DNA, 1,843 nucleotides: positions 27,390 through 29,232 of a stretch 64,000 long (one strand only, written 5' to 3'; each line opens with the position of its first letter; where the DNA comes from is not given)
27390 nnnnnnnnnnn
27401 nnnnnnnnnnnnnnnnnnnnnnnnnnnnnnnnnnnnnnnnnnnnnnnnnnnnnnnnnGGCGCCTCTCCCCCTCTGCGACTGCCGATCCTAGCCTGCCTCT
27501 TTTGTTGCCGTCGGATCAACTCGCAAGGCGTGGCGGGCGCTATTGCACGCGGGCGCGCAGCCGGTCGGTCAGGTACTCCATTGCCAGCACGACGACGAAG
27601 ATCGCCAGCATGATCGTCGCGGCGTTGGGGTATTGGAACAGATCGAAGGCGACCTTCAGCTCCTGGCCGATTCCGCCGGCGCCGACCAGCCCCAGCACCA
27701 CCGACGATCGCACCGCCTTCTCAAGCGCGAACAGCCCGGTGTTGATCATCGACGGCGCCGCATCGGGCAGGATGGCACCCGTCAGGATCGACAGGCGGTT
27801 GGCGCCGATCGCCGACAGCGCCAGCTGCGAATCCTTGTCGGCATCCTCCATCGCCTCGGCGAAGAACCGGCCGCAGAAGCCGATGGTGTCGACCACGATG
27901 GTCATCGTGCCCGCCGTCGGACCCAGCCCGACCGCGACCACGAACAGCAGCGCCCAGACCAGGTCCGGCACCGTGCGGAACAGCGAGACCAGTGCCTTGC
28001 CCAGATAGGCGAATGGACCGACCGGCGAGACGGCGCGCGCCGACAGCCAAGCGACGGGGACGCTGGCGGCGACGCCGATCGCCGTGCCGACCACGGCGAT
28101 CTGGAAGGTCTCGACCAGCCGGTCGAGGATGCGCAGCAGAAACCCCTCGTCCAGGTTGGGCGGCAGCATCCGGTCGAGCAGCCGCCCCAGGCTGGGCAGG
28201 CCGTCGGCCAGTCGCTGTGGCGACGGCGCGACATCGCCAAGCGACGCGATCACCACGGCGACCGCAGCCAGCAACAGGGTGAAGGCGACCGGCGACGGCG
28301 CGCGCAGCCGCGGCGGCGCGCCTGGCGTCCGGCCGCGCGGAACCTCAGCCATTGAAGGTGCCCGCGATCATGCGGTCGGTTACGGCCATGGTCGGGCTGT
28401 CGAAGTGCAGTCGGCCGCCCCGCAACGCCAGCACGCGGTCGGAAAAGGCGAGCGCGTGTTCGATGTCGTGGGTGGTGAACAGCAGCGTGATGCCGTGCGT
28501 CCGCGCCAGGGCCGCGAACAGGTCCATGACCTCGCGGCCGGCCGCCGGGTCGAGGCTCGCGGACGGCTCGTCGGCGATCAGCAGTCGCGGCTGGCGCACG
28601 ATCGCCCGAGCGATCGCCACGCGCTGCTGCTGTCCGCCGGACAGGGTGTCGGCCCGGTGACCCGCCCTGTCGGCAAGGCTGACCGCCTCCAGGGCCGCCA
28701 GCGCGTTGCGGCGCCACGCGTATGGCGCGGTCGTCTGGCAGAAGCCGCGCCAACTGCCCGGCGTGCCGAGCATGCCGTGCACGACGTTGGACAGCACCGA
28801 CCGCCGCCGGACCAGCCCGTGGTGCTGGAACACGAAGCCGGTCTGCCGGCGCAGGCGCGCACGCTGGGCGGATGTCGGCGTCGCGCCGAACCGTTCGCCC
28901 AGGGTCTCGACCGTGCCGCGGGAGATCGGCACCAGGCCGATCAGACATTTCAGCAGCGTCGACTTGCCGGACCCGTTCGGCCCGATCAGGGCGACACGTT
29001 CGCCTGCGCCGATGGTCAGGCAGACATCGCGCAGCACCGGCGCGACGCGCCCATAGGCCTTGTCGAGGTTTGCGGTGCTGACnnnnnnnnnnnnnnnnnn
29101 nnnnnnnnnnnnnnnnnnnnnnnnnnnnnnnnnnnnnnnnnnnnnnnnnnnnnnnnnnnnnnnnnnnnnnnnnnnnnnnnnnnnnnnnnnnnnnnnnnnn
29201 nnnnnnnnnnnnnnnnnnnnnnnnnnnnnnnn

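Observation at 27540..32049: phnDCE transporter with phnM and a GntR regulator but without the C-P lyase core genes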

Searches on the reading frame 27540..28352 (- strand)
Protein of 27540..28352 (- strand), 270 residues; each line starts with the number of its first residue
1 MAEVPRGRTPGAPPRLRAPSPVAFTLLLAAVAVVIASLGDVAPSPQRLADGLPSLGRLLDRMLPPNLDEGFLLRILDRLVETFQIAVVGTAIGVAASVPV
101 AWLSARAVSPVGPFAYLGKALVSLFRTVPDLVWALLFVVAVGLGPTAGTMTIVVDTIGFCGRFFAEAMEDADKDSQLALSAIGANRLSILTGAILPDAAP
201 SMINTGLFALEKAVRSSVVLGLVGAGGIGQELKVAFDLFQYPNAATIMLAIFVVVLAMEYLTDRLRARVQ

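Call 5: search_protein_families(library=ncbifam, proteins=[window:27540-28352:-], max_evalue=0.00001)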
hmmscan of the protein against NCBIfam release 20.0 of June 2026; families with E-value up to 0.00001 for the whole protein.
window:27540-28352:- (270 aa): 3 families
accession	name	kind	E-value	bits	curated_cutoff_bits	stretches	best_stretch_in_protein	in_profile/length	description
TIGR01097.1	PhnE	equivalog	5.5e-73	245.5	216.7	1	24-269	8-251/252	phosphonate ABC transporter, permease protein PhnE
NF008049.0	PRK10782.1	subfamily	4.3e-10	39.7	212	1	80-262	18-203/217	methionine ABC transporter permease MetI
TIGR03416.1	ABC_choXWV_perm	equivalog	9.4e-08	31.8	363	1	77-255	86-260/267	choline ABC transporter permease subunit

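Call 6: search_protein_families(library=pfam, proteins=[window:27540-28352:-], max_evalue=0.00001)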
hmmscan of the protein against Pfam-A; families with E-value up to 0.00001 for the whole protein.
window:27540-28352:- (270 aa): 1 family
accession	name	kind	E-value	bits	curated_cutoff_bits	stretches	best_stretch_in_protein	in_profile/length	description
PF00528.27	BPD_transp_1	-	1.2e-15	58.2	26.4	1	98-267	2-176/184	Binding-protein-dependent transport system inner membrane component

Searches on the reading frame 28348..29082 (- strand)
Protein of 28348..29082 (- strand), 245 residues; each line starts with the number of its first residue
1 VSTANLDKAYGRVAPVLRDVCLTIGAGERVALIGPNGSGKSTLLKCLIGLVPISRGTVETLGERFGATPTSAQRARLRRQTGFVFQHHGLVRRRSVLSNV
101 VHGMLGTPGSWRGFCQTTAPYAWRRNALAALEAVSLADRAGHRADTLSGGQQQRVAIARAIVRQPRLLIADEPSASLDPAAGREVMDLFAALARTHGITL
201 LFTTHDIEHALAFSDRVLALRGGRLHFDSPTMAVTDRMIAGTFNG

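Call 5: search_protein_families(library=ncbifam, proteins=[window:28348-29082:-], max_evalue=0.00001)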
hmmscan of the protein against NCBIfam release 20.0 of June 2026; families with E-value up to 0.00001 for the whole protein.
seq(245 aa): 187 families (the best 25 are shown)
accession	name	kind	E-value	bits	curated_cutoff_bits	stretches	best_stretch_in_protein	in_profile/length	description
TIGR02315.1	ABC_phnC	equivalog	2.4e-67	226.9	266.1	1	4-239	5-238/243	phosphonate ABC transporter ATP-binding protein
NF007438.0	PRK09984.1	equivalog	6.7e-51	173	365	1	15-231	18-237/262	phosphonate ABC transporter ATP-binding protein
TIGR02673.1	FtsE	equivalog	8.7e-47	159.5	264.85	1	4-223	5-213/214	cell division ATP-binding protein FtsE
TIGR02982.1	heterocyst_DevA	subfamily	2.4e-46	158.1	295.8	1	14-225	18-219/220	ABC exporter ATP-binding subunit, DevA family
NF007027.0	PRK09493.1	equivalog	1.5e-43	148.8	379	1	4-233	5-222/240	glutamine ABC transporter ATP-binding protein GlnQ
TIGR02211.1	LolD_lipo_ex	equivalog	4.1e-43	147.4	307.75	1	13-226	17-220/221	lipoprotein-releasing ABC transporter ATP-binding protein LolD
TIGR03005.1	ectoine_ehuA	equivalog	5.2e-43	147.1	345.4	1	2-226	2-226/252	ectoine/hydroxyectoine ABC transporter ATP-binding protein EhuA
NF008420.0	PRK11247.1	equivalog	4.3e-41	140.8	395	1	5-228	17-215/257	aliphatic sulfonates ABC transporter ATP-binding protein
NF006987.0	PRK09452.1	equivalog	1.5e-40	139.1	482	1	3-229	20-230/378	spermidine/putrescine ABC transporter ATP-binding protein PotA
TIGR04521.1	ECF_ATPase_2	equivalog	3.5e-40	137.8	330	1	16-234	20-232/279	energy-coupling factor transporter ATPase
NF008639.0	PRK11629.1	equivalog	1.7e-39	135.6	360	1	14-227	23-226/234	lipoprotein-releasing ABC transporter ATP-binding protein LolD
NF007879.0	PRK10584.1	equivalog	1.1e-38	133.2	336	1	16-226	25-225/228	putative ABC transporter ATP-binding protein YbbA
TIGR03864.1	PQQ_ABC_ATP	hypoth_equivalog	1.8e-38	132.4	302.25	1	2-236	3-221/236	ABC transporter, ATP-binding subunit, PQQ-dependent alcohol dehydrogenase system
TIGR04520.1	ECF_ATPase_1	equivalog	4.2e-38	131.3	315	1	3-230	3-219/269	energy-coupling factor transporter ATPase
TIGR02857.1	CydD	equivalog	2e-37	129.4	435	1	3-217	324-526/529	thiol reductant ABC exporter subunit CydD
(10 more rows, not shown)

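Call 6: search_protein_families(library=pfam, proteins=[window:28348-29082:-], max_evalue=0.00001)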
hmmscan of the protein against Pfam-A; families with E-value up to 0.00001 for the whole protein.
seq(245 aa): 2 families
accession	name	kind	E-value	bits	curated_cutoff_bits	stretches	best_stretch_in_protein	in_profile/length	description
PF00005.33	ABC_tran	-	1.4e-33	116.9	25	1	17-174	1-136/137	ABC transporter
PF13304.12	AAA_21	-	1.1e-14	55.6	27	1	146-207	237-300/304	AAA domain, putative AbiEii toxin, Type IV TA system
